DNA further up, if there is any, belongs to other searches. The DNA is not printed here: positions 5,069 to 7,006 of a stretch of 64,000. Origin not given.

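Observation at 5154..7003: Stand-alone GHKL ATPase with AT-hook, insulated by its own terminators next to the iteron region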

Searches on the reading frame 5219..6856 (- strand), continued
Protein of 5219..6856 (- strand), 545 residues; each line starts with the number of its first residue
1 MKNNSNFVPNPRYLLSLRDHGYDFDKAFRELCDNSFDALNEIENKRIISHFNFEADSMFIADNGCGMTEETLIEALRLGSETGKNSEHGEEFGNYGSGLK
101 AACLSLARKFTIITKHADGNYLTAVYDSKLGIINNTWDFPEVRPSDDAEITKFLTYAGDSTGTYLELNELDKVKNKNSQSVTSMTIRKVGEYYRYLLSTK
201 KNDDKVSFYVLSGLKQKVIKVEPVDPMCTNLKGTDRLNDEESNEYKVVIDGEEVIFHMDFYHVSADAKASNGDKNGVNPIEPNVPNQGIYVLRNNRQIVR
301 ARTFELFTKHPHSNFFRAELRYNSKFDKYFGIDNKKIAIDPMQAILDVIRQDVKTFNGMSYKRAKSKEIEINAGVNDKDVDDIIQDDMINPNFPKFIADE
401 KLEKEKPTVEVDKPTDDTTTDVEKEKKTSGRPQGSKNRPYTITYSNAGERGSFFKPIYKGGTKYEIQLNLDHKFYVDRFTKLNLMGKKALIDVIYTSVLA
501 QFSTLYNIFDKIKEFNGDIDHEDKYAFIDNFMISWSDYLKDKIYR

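Call 32: predict_structure(alignment_id=A2)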
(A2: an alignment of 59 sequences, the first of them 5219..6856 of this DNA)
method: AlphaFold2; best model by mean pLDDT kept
length: 545 residues; sequences in the alignment: 59
mean_pLDDT: 81.2   pTM: 0.67
mean pLDDT of the five models: 81.2, 79.5, 78.7, 77.9, 77.6
residues with pLDDT >= 90: 255; 70-90: 170; 50-70: 62; < 50: 58
segments of 3 or more residues with pLDDT < 50: 1-3, 390-436
pLDDT, mean of each block of 10 residues (from residue 1): 59 83 91 93 94 96 94 82 64 74 93 95 94 81 97 94 97 93 95 94 92 92 94 92 94 97 90 73 93 95 94 93 94 87 97 95 86 55 49 37 37 39 35 48 83 84 84 83 80 83 70 60 75 70 57
secondary structure, 60 per line:
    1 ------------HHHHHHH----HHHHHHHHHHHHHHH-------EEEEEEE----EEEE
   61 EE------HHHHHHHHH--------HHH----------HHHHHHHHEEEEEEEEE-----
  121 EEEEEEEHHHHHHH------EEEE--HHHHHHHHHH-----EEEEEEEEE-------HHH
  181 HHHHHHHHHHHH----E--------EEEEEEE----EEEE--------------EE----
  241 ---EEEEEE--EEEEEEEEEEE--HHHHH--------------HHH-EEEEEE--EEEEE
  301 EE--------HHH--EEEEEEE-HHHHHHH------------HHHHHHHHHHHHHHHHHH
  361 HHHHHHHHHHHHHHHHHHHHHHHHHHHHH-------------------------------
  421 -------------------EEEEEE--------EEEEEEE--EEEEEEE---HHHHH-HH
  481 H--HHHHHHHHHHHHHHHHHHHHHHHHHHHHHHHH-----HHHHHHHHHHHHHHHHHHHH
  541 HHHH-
elements in order: H13-19 H24-38 E46-52 E57-62 H69-77 H99-106 E107-115 E121-127 H128-134 E141-144 H147-156 E162-170 H178-192 E206-212 E217-220 E244-249 E252-262 H265-269 E288-293 E296-302 E316-322 H324-330 H343-389 E440-445 E454-460 E463-469 H473-477 H484-515 H521-544

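Call 37: find_encoding_contigs(protein=P0001, flank=10000, max_places=3)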
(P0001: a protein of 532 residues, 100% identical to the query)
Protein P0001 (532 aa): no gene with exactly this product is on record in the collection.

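Call 38: fold_search(model_id=the predicted structure, library=pdb)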
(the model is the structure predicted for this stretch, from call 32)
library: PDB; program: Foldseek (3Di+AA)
matches with E <= 10: 1065; with E <= 0.001: 515
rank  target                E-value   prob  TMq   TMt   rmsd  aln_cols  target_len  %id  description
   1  8h77_A                1.1e-16  1.00  0.43  0.37   7.9       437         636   15  Hsp90-AhR-p23-XAP2 complex (released 2023-01-04)
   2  8ffv_B                1.9e-16  1.00  0.45  0.39   6.2       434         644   15  Cryo-EM structure of the GR-Hsp90-FKBP52 complex (released 2023-11-01)
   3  8gae_B                2.1e-16  1.00  0.44  0.39  12.6       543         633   14  Hsp90 provides platform for CRaf dephosphorylation by PP5 (released 2023-04-26)
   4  5uls_B                2.6e-16  1.00  0.41  0.36   7.6       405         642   15  Structure of GRP94 in the active conformation (released 2017-09-27)
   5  8gae_A                3.1e-16  1.00  0.40  0.35   7.9       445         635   16  Hsp90 provides platform for CRaf dephosphorylation by PP5 (released 2023-04-26)
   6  8ffw_B                3.5e-16  1.00  0.44  0.38  12.3       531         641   15  Cryo-EM structure of the GR-Hsp90-FKBP51 complex (released 2023-11-01)
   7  6mw7_D                4.0e-16  1.00  0.47  0.50   6.2       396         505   16  Crystal structure of ATPase module of SMCHD1 bound to ATP (released 2019-09-11)
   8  8ffv_A                5.9e-16  1.00  0.42  0.37  13.0       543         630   14  Cryo-EM structure of the GR-Hsp90-FKBP52 complex (released 2023-11-01)
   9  6mw7_B                1.1e-15  1.00  0.46  0.50   6.4       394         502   16  Crystal structure of ATPase module of SMCHD1 bound to ATP (released 2019-09-11)
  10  6mw7_A                1.3e-15  1.00  0.46  0.49   6.4       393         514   18  Crystal structure of ATPase module of SMCHD1 bound to ATP (released 2019-09-11)
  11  9kmr_A                1.9e-15  1.00  0.43  0.38  12.7       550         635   15  Human Hsp90-PINK1 complex (released 2025-10-15)
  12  9kqn_B                2.1e-15  1.00  0.43  0.38   7.1       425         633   16  Hsp90-Cdc37-PINK1 complex (released 2025-10-15)
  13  6mw7_C                2.4e-15  1.00  0.47  0.49   5.9       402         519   15  Crystal structure of ATPase module of SMCHD1 bound to ATP (released 2019-09-11)
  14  8gft_A                2.4e-15  1.00  0.42  0.36   8.1       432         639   16  Hsp90 provides platform for CRaf dephosphorylation by PP5 (released 2023-05-03)
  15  5fwk_B                2.5e-15  1.00  0.42  0.37   7.0       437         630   17  Atomic cryoEM structure of Hsp90-Cdc37-Cdk4 complex (released 2016-07-06)
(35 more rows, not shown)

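Call 50: find_related_loci(query=window:5219-6856:-, collection=viral_contigs, flank=10000)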
Query window:5219-6856:- (545 aa) in viral_contigs; peptide patterns used: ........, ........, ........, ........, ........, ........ (x = any residue, [..] = any of these).
7 stretches matched a pattern, but none encodes a relative of the query by tblastn (E <= 1e-3).

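Call 51: find_related_loci(query=A1, collection=viral_contigs, flank=10000)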
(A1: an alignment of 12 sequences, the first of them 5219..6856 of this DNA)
Query A1 (545 aa) in viral_contigs; peptide patterns used: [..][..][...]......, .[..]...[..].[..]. (x = any residue, [..] = any of these).
116 stretches matched a pattern; 43 encode a relative of the query (tblastn E <= 1e-3); 43 distinct loci.
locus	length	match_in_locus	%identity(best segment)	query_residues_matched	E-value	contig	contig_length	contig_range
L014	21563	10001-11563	34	6-540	4e-78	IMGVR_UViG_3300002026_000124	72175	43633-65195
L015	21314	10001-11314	29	6-481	2e-40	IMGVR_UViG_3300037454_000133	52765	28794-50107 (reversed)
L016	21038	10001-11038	31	6-385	2e-39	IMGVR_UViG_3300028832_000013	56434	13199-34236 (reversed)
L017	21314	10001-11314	28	6-481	8e-39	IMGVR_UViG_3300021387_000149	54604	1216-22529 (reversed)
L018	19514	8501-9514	28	3-374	1e-30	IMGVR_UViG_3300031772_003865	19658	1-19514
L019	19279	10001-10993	29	9-367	2e-29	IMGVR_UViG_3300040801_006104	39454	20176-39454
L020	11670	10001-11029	26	12-366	1e-29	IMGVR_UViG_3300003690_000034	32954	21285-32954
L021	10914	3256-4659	26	6-502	2e-29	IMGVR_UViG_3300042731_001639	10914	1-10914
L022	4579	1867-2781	29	21-356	1e-26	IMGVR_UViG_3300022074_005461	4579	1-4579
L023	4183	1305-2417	28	13-406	2e-25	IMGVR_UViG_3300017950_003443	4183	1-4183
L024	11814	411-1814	26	6-502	4e-25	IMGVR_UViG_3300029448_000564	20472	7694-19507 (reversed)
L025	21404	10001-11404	26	6-502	7e-25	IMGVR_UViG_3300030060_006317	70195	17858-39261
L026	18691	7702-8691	28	9-339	8e-24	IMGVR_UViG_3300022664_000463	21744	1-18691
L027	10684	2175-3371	25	7-429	3e-23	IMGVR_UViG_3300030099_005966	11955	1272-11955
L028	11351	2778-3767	28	9-339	5e-23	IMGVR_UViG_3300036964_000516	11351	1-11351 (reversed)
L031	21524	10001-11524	26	1-520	2e-22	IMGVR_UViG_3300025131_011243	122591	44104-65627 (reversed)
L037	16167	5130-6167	25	21-367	3e-19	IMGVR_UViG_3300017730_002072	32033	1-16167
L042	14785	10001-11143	25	21-435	9e-18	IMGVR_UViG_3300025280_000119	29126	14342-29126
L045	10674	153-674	30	209-367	3e-12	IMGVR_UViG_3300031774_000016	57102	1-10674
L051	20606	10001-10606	26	1-200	3e-7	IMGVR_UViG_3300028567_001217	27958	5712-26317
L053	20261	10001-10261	32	13-106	8e-6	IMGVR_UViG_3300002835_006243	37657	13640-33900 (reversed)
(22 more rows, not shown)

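Call 69: search_protein_families(library=pfam, proteins=[L025:9022-9795:+, L025:11659-12765:+, L025:6740-7549:+, L020:4995-6179:+, L021:6822-7772:+, L025:8307-8885:+, L014:11710-12468:+, L014:9247-9753:-, L014:5215-6303:+], max_evalue=0.001)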
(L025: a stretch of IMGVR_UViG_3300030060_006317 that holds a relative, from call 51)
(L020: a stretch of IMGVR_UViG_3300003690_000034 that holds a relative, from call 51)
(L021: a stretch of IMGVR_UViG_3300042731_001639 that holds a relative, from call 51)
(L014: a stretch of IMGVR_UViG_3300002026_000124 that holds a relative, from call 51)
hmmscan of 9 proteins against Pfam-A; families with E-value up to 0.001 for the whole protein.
L025:9022-9795:+ (257 aa): 1 family
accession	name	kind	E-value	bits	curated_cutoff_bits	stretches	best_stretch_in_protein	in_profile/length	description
PF08804.16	gp32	-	3.7e-14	53.7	26.8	1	34-190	3-175/208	gp32 DNA binding protein like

L025:11659-12765:+ (368 aa): 3 families
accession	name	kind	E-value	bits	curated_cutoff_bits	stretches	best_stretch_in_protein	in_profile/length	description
PF00154.27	RecA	-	8.2e-36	124.2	27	1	14-284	8-261/262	recA bacterial DNA recombination protein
PF08423.17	Rad51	-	2.8e-05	24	22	1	40-242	8-215/244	Rad51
PF06745.19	ATPase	-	0.00024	21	26.6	0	40-101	1-59/231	KaiC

L025:6740-7549:+ (269 aa): 0 families

L020:4995-6179:+ (394 aa): 1 family
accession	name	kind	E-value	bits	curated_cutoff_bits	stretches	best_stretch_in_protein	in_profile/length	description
PF00476.26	DNA_pol_A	-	1.9e-16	60.4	34.3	2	305-383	291-376/381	DNA polymerase family A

L021:6822-7772:+ (316 aa): 2 families
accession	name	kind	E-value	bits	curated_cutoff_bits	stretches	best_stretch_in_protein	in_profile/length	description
PF02739.22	5_3_exonuc_N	-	1.8e-28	99.8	34.3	1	4-178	2-163/164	5'-3' exonuclease, N-terminal resolvase-like domain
PF01367.25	5_3_exonuc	-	1.4e-06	29.1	40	1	181-262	2-77/97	5'-3' exonuclease, C-terminal SAM fold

L025:8307-8885:+ (192 aa): 1 family
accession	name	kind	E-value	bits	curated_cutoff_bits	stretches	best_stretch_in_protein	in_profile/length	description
PF11946.13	DUF3463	-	0.00064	20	31.3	0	26-90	12-75/134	Domain of unknown function (DUF3463)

L014:11710-12468:+ (252 aa): 2 families
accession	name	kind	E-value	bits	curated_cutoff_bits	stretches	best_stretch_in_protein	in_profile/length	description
PF05762.20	VWA_CoxE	-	9.2e-05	22.4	26.4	0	20-161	46-181/222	VWA domain containing CoxE-like protein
PF13519.12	VWA_2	-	0.0009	20.3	27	0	32-139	2-106/107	von Willebrand factor type A domain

L014:9247-9753:- (168 aa): 0 families

L014:5215-6303:+ (362 aa): 1 family
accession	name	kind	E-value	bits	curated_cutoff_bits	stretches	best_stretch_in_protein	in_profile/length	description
PF00145.23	DNA_methylase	-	3.2e-46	158.7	22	1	3-360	1-322/324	C-5 cytosine-specific DNA methylase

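Call 72: fold_search(model_id=the predicted structure, library=viral)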
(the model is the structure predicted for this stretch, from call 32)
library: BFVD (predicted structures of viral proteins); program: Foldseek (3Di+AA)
matches with E <= 10: 429; with E <= 0.001: 86
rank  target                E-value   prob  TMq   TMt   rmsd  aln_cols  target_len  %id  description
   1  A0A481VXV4            3.5e-21  1.00  0.46  0.50  14.1       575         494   15  (no name in the UniProt tables at hand)
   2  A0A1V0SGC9            5.8e-16  1.00  0.45  0.36  17.8       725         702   11  Uncharacterized protein [Hokovirus HKV1]
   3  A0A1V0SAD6            2.8e-14  1.00  0.41  0.34   9.5       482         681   12  Heat shock protein 83 kDa [Catovirus CTV1]
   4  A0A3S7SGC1            8.1e-13  1.00  0.39  0.27  27.1       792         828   11  (no name in the UniProt tables at hand)
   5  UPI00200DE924         1.6e-12  1.00  0.41  0.35   9.2       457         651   12  (no name look-up for this kind of identifier)
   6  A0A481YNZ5            3.6e-12  1.00  0.41  0.20   8.7       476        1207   13  DNA topoisomerase 2 [Pithovirus LCDPAC02]
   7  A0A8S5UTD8            4.6e-12  1.00  0.39  0.29   9.0       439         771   12  DNA topoisomerase (ATP-hydrolyzing) [Myoviridae sp. ctYA416]
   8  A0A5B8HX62            5.1e-12  1.00  0.44  0.42  19.6       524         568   15  Uncharacterized protein [Mimiviridae sp. ChoanoV1]
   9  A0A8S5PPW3            7.3e-12  1.00  0.39  0.44  19.2       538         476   12  DNA topoisomerase (ATP-hydrolyzing) [Myoviridae sp. ctwwN25]
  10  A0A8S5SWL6            1.3e-11  1.00  0.36  0.41  12.0       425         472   14  DNA topoisomerase (ATP-hydrolyzing) [Siphoviridae sp. ctZHD14]
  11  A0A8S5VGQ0            2.9e-11  1.00  0.40  0.49  19.4       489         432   11  DNA topoisomerase (ATP-hydrolyzing) [Myoviridae sp. ctkfK18]
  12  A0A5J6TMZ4            6.9e-11  1.00  0.36  0.28   8.9       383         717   12  (no name in the UniProt tables at hand)
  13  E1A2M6                8.2e-11  1.00  0.37  0.29   6.1       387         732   12  Membrane integrity protector [Aeromonas phage phiAS5]
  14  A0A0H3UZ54            1.2e-10  1.00  0.40  0.18   8.7       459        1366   12  (no name in the UniProt tables at hand)
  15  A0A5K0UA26            1.4e-10  1.00  0.39  0.29  24.9       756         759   10  Uncharacterized protein [Yasminevirus sp. GU-2018]
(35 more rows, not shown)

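Call 77: search_solved_structures(query=A2, max_evalue=0.01, show_alignments=3)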
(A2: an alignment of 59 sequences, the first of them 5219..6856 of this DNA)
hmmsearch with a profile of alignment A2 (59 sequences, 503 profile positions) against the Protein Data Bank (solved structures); distinct sequences matched with E-value up to 0.01: 141 (the best 60 are shown).
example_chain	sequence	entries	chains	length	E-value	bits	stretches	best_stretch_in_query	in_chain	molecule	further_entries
5ix1_A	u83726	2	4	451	1.1e-14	57.6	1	29-142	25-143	MORC family CW-type zinc finger protein 3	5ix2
7k7t_A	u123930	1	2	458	1.1e-14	57.5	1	22-119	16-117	Isoform 3 of MORC family CW-type zinc finger protein 4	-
6o1e_A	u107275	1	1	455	1.5e-14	57.1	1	29-119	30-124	MORC family CW-type zinc finger protein 3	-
5of9_A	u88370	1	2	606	2e-14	56.7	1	30-119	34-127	MORC family CW-type zinc finger protein 2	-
5ofa_B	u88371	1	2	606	2e-14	56.7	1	30-119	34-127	MORC family CW-type zinc finger protein 2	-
9cdi_A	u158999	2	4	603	2.1e-14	56.6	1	30-119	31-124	ATPase MORC2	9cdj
5ofb_B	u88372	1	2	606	3.2e-14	56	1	30-119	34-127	MORC family CW-type zinc finger protein 2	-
9cdf_A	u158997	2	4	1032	4.4e-14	55.5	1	30-119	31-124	ATPase MORC2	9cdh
9cdg_A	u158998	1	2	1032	5.7e-14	55.2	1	30-119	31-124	ATPase MORC2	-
4p7a_A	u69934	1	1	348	2.9e-08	36.3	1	29-123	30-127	DNA mismatch repair protein Mlh1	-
3ied_A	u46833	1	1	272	6.6e-08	35.2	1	45-143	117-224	Heat shock protein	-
1b63_A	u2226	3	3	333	1.2e-07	34.3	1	30-79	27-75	MUTL | DNA mismatch repair protein mutL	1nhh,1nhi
1bkn_A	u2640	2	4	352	1.4e-07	34.1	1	30-79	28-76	MUTL | DNA mismatch repair protein MutL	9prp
1b62_A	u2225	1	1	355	1.4e-07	34.1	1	30-79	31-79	PROTEIN (MUTL)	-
1nhj_A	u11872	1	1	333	2.6e-07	33.2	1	30-78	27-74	DNA mismatch repair protein mutL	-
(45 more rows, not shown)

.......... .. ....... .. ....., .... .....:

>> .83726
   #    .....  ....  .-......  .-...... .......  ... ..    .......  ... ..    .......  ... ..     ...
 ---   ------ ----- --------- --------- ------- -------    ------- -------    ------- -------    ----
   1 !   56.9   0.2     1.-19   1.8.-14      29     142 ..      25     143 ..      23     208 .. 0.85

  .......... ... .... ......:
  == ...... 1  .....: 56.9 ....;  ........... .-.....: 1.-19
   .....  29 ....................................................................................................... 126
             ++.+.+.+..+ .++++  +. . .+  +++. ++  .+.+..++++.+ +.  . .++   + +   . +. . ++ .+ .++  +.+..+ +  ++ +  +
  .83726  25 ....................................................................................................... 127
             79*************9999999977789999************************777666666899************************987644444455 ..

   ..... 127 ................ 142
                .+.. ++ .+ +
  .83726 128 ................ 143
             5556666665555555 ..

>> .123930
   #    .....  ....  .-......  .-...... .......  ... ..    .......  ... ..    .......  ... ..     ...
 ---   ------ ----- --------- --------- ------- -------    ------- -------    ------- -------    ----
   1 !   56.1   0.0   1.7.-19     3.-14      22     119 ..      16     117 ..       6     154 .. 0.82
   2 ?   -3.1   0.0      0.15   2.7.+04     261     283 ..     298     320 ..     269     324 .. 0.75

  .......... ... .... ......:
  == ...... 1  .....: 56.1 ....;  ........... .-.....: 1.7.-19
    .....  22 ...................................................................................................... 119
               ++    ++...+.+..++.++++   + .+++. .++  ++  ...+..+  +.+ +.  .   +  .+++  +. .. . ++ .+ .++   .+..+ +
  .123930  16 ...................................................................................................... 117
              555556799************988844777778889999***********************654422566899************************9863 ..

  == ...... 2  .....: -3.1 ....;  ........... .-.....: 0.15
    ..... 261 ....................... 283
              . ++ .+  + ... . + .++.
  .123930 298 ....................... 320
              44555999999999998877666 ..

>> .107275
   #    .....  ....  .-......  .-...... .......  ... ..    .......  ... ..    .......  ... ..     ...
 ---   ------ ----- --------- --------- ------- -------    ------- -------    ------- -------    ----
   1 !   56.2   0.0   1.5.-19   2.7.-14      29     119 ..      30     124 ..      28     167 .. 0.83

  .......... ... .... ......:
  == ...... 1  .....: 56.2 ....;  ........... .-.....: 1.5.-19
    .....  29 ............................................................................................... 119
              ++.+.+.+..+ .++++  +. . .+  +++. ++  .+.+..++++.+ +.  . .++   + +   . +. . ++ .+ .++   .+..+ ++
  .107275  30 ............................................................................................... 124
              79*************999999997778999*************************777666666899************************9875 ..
